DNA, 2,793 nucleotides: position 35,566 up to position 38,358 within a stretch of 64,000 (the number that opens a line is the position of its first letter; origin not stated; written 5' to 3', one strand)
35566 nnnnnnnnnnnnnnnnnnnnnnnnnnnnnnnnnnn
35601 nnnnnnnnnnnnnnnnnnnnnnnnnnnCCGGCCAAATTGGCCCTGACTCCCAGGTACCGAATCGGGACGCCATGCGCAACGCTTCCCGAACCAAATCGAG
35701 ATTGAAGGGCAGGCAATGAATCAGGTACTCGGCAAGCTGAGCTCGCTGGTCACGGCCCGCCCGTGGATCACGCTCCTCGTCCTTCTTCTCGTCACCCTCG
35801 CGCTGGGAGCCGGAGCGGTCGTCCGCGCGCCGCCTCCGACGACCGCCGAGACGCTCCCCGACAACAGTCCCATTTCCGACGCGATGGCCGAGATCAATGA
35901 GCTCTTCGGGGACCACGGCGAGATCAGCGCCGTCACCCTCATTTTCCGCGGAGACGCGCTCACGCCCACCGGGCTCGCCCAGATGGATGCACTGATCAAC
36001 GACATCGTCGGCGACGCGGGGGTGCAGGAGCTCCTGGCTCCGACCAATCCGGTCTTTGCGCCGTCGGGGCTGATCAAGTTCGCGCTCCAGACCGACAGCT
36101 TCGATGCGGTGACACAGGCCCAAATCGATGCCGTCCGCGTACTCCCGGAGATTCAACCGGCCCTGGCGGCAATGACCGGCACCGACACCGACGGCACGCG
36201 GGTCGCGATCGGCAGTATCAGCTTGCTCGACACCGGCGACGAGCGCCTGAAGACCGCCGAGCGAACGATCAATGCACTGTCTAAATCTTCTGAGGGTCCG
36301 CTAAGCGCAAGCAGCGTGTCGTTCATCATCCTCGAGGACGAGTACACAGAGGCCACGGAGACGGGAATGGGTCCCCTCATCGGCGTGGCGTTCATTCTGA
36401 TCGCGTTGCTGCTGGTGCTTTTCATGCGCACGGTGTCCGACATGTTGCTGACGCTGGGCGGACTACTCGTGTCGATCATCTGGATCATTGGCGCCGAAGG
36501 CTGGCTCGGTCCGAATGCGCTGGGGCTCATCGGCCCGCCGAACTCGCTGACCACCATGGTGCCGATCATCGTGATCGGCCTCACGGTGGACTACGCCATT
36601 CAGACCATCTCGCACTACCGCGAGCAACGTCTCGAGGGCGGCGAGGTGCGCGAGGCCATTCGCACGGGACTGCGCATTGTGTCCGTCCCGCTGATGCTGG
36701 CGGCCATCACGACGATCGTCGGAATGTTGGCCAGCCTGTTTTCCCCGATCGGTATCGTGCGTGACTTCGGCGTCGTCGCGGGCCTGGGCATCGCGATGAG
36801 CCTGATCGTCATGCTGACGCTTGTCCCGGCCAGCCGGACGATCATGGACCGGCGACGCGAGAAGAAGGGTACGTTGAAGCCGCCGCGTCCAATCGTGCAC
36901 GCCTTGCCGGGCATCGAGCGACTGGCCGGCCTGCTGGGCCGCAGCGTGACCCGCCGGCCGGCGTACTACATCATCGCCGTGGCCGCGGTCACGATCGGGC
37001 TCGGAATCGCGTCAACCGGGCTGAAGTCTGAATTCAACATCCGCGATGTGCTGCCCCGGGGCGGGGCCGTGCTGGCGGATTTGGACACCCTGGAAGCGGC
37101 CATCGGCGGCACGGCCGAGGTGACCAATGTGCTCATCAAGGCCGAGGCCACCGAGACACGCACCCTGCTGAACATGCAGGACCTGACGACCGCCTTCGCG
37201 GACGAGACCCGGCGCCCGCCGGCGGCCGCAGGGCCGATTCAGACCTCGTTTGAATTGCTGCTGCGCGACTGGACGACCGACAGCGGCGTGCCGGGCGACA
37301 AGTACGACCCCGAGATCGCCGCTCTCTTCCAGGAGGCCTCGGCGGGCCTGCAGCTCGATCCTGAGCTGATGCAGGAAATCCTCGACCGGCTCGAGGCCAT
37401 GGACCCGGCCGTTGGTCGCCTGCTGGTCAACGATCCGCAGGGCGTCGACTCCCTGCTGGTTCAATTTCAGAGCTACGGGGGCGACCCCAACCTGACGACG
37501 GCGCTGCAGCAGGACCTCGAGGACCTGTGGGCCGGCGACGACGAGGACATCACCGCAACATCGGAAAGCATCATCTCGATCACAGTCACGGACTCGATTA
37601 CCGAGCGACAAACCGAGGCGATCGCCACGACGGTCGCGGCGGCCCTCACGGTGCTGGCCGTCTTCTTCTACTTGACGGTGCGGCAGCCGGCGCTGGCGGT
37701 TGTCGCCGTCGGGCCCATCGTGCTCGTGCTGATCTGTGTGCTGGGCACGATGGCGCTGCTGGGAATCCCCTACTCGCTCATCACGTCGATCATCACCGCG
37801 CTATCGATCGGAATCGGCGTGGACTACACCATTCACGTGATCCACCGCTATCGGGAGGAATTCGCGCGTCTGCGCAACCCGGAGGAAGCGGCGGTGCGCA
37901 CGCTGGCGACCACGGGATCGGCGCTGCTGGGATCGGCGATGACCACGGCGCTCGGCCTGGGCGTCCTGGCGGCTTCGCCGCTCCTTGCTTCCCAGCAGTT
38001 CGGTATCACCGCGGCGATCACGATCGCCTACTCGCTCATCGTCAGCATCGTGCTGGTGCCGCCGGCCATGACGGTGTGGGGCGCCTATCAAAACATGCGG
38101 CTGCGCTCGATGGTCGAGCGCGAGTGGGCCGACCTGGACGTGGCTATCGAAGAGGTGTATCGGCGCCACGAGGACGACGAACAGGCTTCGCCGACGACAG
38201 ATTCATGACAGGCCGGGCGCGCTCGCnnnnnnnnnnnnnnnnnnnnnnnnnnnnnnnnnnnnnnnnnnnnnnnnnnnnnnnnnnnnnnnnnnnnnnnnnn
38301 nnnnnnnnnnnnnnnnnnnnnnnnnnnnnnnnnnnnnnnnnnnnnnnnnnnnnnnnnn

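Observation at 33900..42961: Lower-GC gene cluster combining an ERG6-type sterol C-24 methyltransferase, Rieske oxygenase, cytochrome P450, FAD oxidoreductase and MMPL transporter: candidate bacterial sterol (or triterpenoid) modification and transport system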

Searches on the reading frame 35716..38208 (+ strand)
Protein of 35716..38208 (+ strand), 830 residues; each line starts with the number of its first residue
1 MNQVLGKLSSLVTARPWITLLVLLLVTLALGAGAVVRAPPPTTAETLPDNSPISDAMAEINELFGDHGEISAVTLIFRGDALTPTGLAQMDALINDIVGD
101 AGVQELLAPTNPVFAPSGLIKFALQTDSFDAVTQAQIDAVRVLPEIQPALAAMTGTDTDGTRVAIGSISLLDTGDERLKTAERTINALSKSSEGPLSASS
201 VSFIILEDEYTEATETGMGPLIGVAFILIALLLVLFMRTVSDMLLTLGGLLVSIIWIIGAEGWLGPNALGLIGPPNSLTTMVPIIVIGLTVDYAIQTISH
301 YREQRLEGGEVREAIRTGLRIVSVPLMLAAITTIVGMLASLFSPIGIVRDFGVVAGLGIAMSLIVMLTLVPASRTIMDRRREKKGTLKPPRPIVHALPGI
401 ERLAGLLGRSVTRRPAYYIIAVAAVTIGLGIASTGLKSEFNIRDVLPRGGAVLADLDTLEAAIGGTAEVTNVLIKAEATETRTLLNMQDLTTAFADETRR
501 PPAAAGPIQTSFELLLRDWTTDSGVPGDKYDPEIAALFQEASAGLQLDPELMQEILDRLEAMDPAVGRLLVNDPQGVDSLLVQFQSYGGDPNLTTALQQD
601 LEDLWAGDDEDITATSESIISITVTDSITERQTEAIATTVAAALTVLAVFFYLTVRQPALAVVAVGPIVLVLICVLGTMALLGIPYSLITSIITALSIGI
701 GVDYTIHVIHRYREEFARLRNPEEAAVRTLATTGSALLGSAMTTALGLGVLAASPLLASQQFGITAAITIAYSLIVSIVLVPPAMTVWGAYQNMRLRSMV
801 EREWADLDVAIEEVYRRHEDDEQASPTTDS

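Call 5: search_protein_families(library=pfam, proteins=[window:35716-38208:+], max_evalue=0.01)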
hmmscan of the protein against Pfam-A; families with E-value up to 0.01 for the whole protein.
window:35716-38208:+ (830 aa): 5 families
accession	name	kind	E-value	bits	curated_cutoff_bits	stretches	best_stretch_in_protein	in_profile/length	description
PF03176.21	MMPL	-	7.5e-48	163.6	20.5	2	625-791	134-305/333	MMPL family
PF12349.14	Sterol-sensing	-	1.1e-13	51.7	22.3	2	657-782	5-130/153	Sterol-sensing domain of SREBP cleavage-activation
PF02460.24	Patched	-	9e-12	45.4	23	1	651-786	21-155/156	Patched SSD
PF00873.25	ACR_tran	-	1.3e-08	33.5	28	1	611-785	313-486/1021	AcrB/AcrD/AcrF family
PF02355.23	SecD_SecF_C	-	0.00081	19.3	20.5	1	609-777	10-175/189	Protein export membrane protein SecD/SecF, C-terminal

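Call 6: search_protein_families(library=ncbifam, proteins=[window:35716-38208:+], max_evalue=0.01)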
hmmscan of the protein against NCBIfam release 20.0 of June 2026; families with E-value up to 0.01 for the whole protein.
window:35716-38208:+ (830 aa): 21 families
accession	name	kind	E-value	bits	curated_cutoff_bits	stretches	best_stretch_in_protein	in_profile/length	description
TIGR00921.1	2A067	subfamily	2e-65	221.2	351.9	3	612-785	563-731/733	hydrophobe/amphiphile efflux-3 (HAE3) family transporter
TIGR00833.1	actII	subfamily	1.1e-41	143.1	874.7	2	623-790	163-334/910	MMPL family RND transporter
TIGR03480.1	HpnN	hypoth_equivalog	5.6e-33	114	751.85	2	204-399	257-433/862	hopanoid biosynthesis associated RND transporter like protein HpnN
NF052374.1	HopndTporHpnN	equivalog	9e-20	70.3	1100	2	276-383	325-432/858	hopanoid transporter HpnN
NF009583.0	PRK13024.1-3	subfamily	6.3e-12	44.3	721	2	224-425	287-478/755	protein translocase subunit SecDF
TIGR00916.1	2A0604s01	subfamily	7.4e-12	45.4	148.6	2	636-778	88-231/231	SecD/SecF family protein translocase subunit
NF052608.1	TrhMmycExpMmpL3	equivalog_domain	2.5e-11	42.6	1400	2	607-790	161-343/992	trehalose monomycolate exporter MmpL3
TIGR00918.1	2A060602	subfamily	8.1e-11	40.3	1120.4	2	635-793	970-1122/1145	transmembrane receptor Patched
TIGR01129.1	secD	equivalog_domain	1.3e-09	37.8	244.4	2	224-369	256-392/397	protein translocase subunit SecD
NF009585.0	PRK13024.1-5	equivalog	1.9e-08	32.8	1037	2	627-780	488-639/993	protein translocase subunit SecDF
NF000282.2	RND_permease_1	subfamily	2e-08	32.7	1250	2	625-782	329-489/1029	multidrug efflux RND transporter permease subunit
NF007133.0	PRK09579.1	equivalog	5.8e-07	27.4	1763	1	612-782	310-482/1017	multidrug efflux RND transporter permease subunit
TIGR00915.1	2A0602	subfamily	1.7e-06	26.2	940.35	1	625-783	330-491/1050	efflux RND transporter permease subunit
NF045600.2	BstA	equivalog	2.8e-06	25.5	1400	2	222-388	291-450/903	sterol transporter cytoplasmic membrane protein BstA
NF009580.0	PRK13023.1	equivalog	4.3e-06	25.3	1153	1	224-370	299-440/775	protein translocase subunit SecDF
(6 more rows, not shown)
